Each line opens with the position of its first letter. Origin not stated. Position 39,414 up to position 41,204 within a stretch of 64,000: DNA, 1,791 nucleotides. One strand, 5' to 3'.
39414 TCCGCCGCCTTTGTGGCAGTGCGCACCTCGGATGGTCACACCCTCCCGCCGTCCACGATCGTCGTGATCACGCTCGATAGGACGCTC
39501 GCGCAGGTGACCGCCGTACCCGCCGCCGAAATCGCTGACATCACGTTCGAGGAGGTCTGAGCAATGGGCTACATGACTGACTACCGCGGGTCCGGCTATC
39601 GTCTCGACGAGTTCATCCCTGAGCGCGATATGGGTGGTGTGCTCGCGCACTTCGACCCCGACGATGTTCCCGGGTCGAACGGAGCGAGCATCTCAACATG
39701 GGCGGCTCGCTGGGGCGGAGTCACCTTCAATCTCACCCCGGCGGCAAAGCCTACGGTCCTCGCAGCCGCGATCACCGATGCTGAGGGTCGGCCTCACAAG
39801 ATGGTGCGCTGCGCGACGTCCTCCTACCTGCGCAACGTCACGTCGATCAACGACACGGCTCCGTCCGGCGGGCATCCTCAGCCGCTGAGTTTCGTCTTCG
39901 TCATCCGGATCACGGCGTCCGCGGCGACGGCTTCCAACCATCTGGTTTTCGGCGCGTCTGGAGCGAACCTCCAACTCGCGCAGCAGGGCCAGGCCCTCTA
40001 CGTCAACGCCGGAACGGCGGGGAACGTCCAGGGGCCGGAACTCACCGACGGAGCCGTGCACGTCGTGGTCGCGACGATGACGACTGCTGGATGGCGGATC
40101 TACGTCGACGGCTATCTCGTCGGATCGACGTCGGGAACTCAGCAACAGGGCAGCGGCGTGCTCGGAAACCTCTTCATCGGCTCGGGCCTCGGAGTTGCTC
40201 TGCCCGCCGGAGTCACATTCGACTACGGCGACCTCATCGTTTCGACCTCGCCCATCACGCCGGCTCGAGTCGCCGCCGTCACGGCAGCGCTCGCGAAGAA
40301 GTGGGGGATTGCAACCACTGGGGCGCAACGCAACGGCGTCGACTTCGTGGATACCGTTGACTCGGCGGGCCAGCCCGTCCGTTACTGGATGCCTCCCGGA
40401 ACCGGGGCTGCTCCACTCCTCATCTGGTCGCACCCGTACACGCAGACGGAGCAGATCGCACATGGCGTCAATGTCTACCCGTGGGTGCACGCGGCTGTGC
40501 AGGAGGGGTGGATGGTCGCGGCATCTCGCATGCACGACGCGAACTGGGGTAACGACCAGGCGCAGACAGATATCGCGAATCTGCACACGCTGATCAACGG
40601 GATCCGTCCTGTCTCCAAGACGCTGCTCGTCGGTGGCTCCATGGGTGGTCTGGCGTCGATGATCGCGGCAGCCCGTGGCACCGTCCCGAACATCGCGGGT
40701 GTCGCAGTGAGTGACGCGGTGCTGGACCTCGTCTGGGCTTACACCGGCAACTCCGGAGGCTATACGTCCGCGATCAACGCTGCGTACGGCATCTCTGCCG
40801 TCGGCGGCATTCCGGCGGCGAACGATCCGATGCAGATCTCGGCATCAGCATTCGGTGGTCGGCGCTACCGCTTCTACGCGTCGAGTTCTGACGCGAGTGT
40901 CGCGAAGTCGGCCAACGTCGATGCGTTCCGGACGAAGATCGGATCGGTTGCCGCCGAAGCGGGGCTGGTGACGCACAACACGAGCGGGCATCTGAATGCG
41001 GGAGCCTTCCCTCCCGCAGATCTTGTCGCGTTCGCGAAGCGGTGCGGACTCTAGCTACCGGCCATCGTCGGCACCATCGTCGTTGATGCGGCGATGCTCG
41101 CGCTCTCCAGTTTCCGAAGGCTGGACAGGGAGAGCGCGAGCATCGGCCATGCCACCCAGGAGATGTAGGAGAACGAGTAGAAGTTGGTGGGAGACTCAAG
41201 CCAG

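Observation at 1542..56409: Genome-wide 12-bp operator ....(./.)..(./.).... in nearly every promoter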

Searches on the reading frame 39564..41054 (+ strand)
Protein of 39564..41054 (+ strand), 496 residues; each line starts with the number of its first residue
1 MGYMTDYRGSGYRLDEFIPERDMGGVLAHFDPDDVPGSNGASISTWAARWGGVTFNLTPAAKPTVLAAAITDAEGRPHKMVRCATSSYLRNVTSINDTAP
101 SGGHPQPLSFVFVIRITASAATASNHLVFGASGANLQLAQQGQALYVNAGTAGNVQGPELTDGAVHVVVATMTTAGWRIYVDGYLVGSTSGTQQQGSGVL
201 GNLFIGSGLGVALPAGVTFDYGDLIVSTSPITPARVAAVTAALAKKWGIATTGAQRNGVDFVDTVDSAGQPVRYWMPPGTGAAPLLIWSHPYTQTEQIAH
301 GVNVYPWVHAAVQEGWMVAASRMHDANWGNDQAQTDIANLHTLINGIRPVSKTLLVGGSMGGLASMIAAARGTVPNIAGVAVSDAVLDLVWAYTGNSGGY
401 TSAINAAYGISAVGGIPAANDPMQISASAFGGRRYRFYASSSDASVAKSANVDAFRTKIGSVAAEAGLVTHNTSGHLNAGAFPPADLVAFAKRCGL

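Call 13: search_protein_families(library=pfam, proteins=[window:39564-41054:+], max_evalue=0.001)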
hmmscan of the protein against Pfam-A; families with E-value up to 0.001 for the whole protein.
window:39564-41054:+ (496 aa): 1 family
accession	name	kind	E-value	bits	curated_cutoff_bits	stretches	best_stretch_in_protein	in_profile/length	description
PF13385.13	Laminin_G_3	-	1.3e-06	29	27.6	1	115-209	26-125/151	Concanavalin A-like lectin/glucanases superfamily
